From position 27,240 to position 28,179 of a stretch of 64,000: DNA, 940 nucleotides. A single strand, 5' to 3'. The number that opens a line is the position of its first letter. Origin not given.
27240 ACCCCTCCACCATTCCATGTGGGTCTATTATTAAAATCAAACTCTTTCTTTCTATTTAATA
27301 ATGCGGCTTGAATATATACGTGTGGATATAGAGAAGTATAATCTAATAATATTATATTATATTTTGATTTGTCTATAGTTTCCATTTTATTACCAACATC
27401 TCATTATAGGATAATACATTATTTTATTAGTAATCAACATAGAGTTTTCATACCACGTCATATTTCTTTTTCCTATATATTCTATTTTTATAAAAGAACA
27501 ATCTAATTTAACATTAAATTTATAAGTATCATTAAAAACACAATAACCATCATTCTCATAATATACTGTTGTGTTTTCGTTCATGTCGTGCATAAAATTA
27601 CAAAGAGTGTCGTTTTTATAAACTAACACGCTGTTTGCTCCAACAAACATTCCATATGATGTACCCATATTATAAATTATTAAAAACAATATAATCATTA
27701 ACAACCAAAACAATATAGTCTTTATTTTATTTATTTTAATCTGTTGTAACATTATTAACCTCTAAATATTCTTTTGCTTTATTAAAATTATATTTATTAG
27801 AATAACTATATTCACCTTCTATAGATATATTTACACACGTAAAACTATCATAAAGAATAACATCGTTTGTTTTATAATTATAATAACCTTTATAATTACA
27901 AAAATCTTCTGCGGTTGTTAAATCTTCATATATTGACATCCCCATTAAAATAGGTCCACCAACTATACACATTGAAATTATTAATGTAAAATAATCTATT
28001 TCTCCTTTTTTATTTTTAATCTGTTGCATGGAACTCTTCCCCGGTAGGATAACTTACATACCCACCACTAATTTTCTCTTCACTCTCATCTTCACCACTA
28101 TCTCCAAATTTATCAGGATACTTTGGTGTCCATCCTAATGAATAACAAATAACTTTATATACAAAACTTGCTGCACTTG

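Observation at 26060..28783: Family B DNA polymerase split exactly between pre-motif A and motif A by a 630-bp insert carrying two paralogous small membrane-protein genes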

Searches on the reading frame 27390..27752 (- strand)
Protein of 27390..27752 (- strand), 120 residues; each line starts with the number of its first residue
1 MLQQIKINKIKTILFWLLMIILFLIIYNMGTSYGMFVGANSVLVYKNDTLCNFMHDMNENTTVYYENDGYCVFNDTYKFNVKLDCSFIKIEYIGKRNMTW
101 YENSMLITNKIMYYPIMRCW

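Call 3: search_protein_families(library=pfam, proteins=[window:27390-27752:-], max_evalue=0.1)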
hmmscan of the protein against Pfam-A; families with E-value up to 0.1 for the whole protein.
window:27390-27752:- (120 aa): 1 family
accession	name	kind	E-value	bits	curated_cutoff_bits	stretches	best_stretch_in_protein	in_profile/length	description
PF16084.10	LydB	-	0.057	13.7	28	1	46-118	53-122/147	LydA-holin antagonist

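Call 4: search_protein_families(library=phrogs, proteins=[window:27390-27752:-], max_evalue=0.1)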
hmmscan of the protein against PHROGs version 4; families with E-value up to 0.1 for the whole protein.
window:27390-27752:- (120 aa): 0 families

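Call 28: find_homologous_proteins(query=window:27390-27752:-, max_evalue=0.01)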
Query window:27390-27752:- (120 aa): 1 proteins with E <= 0.01 among 16 candidates.
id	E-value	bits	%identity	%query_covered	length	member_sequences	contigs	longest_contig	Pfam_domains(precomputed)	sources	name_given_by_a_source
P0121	9.8e-75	267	100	100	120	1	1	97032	-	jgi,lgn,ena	-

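Call 39: search_protein_representatives(protein=window:27390-27752:-)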
Query: 120 residues. Proteins with E-value up to 0.001 (for the whole library): 27; up to 1e-10: 6; up to 1e-30: 1. The best 27 are listed.
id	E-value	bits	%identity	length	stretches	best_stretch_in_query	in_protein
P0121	3.1e-75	266.5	100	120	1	1-120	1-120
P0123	6.7e-14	68.5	33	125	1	6-120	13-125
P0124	9.0e-14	68.1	37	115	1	8-120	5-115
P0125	4.3e-13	65.9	36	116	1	19-120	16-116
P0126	2.2e-11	60.4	38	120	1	5-119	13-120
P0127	1.0e-10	58.2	26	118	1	12-120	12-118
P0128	4.5e-10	56.2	30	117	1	9-119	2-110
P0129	2.9e-09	53.5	33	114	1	14-120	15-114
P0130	4.4e-09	53.0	32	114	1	6-120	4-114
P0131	8.8e-09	52.0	28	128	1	2-120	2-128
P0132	1.1e-08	51.7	29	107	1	13-120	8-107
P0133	2.6e-08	50.5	29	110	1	8-119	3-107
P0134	2.7e-08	50.4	32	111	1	4-119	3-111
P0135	1.8e-07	47.8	30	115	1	8-120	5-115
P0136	4.0e-07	46.6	35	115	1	10-119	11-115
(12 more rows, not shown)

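Call 41: find_encoding_contigs(protein=P0123, flank=6000, max_places=2)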
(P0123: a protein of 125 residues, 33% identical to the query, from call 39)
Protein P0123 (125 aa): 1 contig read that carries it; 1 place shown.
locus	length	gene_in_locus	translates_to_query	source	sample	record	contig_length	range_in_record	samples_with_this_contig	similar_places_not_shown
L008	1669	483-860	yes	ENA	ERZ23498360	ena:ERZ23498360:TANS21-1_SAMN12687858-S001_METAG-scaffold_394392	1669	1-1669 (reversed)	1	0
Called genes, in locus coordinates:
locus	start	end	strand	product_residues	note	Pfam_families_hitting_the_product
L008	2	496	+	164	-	?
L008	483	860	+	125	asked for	-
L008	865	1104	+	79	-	-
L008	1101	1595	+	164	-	-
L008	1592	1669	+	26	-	?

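Call 45: find_encoding_contigs(protein=P0124, flank=8000, max_places=2)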
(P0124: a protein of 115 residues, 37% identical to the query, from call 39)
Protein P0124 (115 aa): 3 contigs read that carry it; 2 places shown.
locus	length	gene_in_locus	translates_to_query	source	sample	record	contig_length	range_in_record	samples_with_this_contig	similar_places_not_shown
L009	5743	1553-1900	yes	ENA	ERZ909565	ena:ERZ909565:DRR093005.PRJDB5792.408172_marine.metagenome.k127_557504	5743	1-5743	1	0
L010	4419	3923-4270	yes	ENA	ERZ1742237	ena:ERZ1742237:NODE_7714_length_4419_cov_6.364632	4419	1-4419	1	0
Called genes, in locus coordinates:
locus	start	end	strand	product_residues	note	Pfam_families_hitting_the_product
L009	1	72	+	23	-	?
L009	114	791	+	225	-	PF01398:JAB, PF14464:Prok-JAB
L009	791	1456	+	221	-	PF00899:ThiF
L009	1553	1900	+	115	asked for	-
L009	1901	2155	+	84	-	-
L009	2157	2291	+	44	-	-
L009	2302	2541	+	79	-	-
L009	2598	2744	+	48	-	-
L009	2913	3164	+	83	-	-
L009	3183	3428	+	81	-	-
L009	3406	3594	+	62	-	-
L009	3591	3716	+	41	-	-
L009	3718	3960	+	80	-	-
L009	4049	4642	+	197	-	-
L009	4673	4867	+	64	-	-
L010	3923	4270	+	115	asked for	-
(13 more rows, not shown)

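Call 46: find_encoding_contigs(protein=P0126, flank=8000, max_places=2)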
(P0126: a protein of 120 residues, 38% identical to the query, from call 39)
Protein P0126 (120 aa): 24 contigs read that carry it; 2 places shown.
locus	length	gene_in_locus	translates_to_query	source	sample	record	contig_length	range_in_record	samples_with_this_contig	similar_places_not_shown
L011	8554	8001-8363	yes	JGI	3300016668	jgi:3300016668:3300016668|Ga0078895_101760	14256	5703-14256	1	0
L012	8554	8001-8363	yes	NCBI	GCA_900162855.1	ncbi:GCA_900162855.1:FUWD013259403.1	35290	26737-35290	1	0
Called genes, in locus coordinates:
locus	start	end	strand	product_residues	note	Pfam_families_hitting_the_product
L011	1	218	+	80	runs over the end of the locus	-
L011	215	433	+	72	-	-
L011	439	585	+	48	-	-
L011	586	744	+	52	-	-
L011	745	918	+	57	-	-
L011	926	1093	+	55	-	-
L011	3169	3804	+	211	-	-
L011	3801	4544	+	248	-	-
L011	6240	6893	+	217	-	PF00589:Phage_integrase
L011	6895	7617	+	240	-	PF00589:Phage_integrase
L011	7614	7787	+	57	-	-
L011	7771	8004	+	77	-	-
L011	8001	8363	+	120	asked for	-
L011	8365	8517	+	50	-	-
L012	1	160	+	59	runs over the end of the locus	-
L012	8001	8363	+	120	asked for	-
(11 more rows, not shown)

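Call 68: search_protein_families(library=pfam, alignment_id=A4, max_evalue=0.01)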
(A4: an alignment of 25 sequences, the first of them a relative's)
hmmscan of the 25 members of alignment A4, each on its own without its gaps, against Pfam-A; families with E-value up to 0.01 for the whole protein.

A. member 1, P0121 (120 aa): 0 families

B. families by the number of members that match (of 25 scanned): 3 families
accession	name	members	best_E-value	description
PF14150.11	YesK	1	0.00057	YesK-like protein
PF07895.16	DUF1673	1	0.0032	Protein of unknown function (DUF1673)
PF13789.11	DUF4181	1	0.0066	Domain of unknown function (DUF4181)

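Call 78: predict_structure(alignment_id=A4)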
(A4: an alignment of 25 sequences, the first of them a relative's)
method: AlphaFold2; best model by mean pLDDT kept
length: 120 residues; sequences in the alignment: 25
mean_pLDDT: 91.5   pTM: 0.70
mean pLDDT of the five models: 91.5, 89.4, 88.9, 88.5, 87.8
residues with pLDDT >= 90: 86; 70-90: 33; 50-70: 1; < 50: 0
segments of 3 or more residues with pLDDT < 50: none
pLDDT, mean of each block of 10 residues (from residue 1): 85 97 96 93 93 87 84 89 93 96 95 90
secondary structure, 60 per line:
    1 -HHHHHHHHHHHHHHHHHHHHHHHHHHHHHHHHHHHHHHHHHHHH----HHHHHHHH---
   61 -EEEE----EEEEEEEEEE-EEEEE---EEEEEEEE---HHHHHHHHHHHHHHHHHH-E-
elements in order: H2-45 H50-57 E62-65 E70-79 E81-85 E89-96 H100-117

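Call 82: fold_search(model_id=the predicted structure, library=pdb)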
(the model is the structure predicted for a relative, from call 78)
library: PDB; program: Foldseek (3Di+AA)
matches with E <= 10: 75; with E <= 0.001: 0
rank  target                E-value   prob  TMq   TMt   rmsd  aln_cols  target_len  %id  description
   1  1x86_B                1.8e+00  0.02  0.12  0.10  11.2        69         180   10  Crystal Structure of the DH/PH domains of Leukemia-associated RhoGEF in complex with RhoA (released 2004-09-21)
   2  7to3_C                1.9e+00  0.05  0.13  0.05   9.6        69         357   10  Structure of Enterobacter cloacae Cap2-CdnD02 2:2 complex (released 2023-01-11)
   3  5yfc_A                2.2e+00  0.08  0.19  0.04   3.8        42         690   19  Crystal structure of a new DPP III family member (released 2018-01-03)
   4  7ljl_A                2.4e+00  0.04  0.13  0.05   9.7        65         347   11  Structure of the Enterobacter cloacae CD-NTase CdnD in complex with ATP (released 2021-06-02)
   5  5yfd_A                2.5e+00  0.06  0.20  0.04   7.2        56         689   18  Crystal structure of a new DPP III family member (released 2018-01-03)
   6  7d4o_A                2.9e+00  0.03  0.13  0.05   9.7        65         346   11  cyclic trinucleotide synthase CdnD in complex with ATP and ADP (released 2021-03-17)
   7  7d4o_B                2.9e+00  0.03  0.13  0.05   9.7        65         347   11  cyclic trinucleotide synthase CdnD in complex with ATP and ADP (released 2021-03-17)
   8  7u2p_B                2.9e+00  0.02  0.13  0.09  10.8        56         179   12  Structure of TcdA GTD in complex with RhoA (released 2022-05-04)
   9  5yfb_A                3.1e+00  0.06  0.20  0.05   5.1        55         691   16  Crystal structure of a new DPP III family member (released 2018-01-03)
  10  5yfb_B                3.3e+00  0.04  0.19  0.04  10.2        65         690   15  Crystal structure of a new DPP III family member (released 2018-01-03)
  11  3ejg                  3.5e+00  0.04  0.13  0.10   6.9        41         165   20  Crystal structure of HCoV-229E X-domain (released 2008-09-30)
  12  4j5s_A                3.8e+00  0.04  0.15  0.13   6.4        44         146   14  TARG1 (C6orf130), Terminal ADP-ribose Glycohydrolase 1 ADP-ribose complex (released 2013-03-27)
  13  4yly_A                4.3e+00  0.02  0.17  0.12  11.6       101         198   13  Crystal structure of peptidyl-tRNA hydrolase from a Gram-positive bacterium, staphylococcus aureus at 2.25 angstrom re (released 2016-01-27)
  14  2vri                  4.6e+00  0.04  0.13  0.10   6.6        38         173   21  Structure of the NSP3 X-domain of human coronavirus NL63 (released 2009-06-09)
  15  4yly_B                4.6e+00  0.03  0.18  0.12  11.9        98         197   14  Crystal structure of peptidyl-tRNA hydrolase from a Gram-positive bacterium, staphylococcus aureus at 2.25 angstrom re (released 2016-01-27)
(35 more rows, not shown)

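Call 87: fold_search(model_id=the predicted structure, library=viral)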
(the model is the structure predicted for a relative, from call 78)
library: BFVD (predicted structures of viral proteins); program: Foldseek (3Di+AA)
matches with E <= 10: 136; with E <= 0.001: 0
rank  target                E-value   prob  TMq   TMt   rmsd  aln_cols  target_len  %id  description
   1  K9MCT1                6.2e-01  0.12  0.23  0.25  11.6        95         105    9  (no name in the UniProt tables at hand)
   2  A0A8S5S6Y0            9.9e-01  0.08  0.20  0.13  11.4        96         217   12  IrrE protein [Siphoviridae sp. ctAFE3]
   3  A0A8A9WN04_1          1.1e+00  0.10  0.22  0.04   8.5        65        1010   12  (no name in the UniProt tables at hand)
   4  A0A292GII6            1.2e+00  0.21  0.19  0.24   5.1        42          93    7  (no name in the UniProt tables at hand)
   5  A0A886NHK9            1.2e+00  0.13  0.29  0.27   6.7        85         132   14  (no name in the UniProt tables at hand)
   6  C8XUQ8                1.3e+00  0.16  0.22  0.33   8.5        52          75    6  Hypothetical phage protein [Shigella phage Ag3]
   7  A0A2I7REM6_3          1.6e+00  0.11  0.21  0.03   8.9        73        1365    7  Coil containing protein [Vibrio phage 1.169.O._10N.261.52.B1]
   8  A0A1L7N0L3            1.6e+00  0.08  0.21  0.10  10.0        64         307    5  Virion structural protein [Ralstonia phage RP12]
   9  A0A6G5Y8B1            1.7e+00  0.13  0.23  0.20   8.0        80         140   10  (no name in the UniProt tables at hand)
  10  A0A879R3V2            1.7e+00  0.12  0.28  0.20   8.1        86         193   10  Uncharacterized protein [Synechococcus phage S-SRM01]
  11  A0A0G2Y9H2            1.9e+00  0.08  0.22  0.10   7.1        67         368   10  Uncharacterized protein [Acanthamoeba polyphaga mimivirus Kroon]
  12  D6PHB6                1.9e+00  0.02  0.11  0.18  17.4        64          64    9  (no name in the UniProt tables at hand)
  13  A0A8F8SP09            2.2e+00  0.11  0.24  0.12   6.6        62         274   10  (no name in the UniProt tables at hand)
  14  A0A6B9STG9            2.5e+00  0.15  0.23  0.19   4.8        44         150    0  Uncharacterized protein [Vibrio phage VH1_2019]
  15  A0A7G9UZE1            2.5e+00  0.06  0.17  0.22   9.8        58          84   12  Uncharacterized protein [Gordonia Phage Sephiroth]
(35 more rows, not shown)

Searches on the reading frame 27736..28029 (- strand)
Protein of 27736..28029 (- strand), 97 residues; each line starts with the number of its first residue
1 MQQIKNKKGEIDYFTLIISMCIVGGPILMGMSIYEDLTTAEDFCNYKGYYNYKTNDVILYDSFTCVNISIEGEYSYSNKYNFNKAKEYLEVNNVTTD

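Call 3: search_protein_families(library=pfam, proteins=[window:27736-28029:-], max_evalue=0.1)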
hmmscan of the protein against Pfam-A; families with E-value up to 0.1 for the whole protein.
window:27736-28029:- (97 aa): 0 families

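Call 4: search_protein_families(library=phrogs, proteins=[window:27736-28029:-], max_evalue=0.1)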
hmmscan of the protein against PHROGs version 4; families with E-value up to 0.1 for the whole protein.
window:27736-28029:- (97 aa): 0 families

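Call 29: find_homologous_proteins(query=window:27736-28029:-, max_evalue=0.01)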
Query window:27736-28029:- (97 aa): 1 proteins with E <= 0.01 among 1 candidates.
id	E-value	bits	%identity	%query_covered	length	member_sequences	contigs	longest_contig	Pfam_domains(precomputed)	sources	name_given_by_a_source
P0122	6.4e-58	211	100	100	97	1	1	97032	-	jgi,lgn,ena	-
